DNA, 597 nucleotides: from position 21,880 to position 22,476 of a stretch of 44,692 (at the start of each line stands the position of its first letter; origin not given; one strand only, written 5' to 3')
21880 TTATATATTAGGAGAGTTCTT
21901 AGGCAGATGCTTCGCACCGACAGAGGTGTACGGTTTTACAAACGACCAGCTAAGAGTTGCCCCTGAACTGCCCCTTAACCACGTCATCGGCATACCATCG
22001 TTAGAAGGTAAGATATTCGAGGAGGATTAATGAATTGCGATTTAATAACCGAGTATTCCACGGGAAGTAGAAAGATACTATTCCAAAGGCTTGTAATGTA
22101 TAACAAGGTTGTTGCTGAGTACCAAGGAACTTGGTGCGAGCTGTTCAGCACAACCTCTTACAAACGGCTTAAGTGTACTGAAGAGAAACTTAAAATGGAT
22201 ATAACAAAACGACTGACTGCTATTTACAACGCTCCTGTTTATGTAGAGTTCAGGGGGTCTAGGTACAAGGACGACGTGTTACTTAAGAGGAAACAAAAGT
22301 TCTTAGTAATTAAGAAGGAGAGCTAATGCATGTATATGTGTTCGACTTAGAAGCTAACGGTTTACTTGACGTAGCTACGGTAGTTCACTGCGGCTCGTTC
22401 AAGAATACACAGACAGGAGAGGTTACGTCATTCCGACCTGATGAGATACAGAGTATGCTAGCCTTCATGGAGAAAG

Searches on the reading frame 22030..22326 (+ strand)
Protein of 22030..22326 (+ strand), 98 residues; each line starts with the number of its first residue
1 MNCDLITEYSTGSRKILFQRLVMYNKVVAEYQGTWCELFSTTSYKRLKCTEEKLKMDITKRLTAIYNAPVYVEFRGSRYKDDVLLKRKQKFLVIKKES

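Call 54: search_protein_families(library=padloc, proteins=[window:22030-22326:+], max_evalue=0.1)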
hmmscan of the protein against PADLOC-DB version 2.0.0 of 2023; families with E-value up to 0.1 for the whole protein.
window:22030-22326:+ (98 aa): 1 family
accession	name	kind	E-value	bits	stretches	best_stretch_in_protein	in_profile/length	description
PDLC03698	HEase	-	0.0045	13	1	21-85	463-528/834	homing endonuclease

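Call 88: search_protein_families(library=phrogs, proteins=[window:22030-22326:+], max_evalue=0.01)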
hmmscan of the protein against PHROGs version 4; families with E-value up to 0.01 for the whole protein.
window:22030-22326:+ (98 aa): 1 family
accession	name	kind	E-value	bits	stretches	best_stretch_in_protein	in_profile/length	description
phrog_4651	-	unknown function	3.3e-10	41.2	1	6-93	7-96/104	-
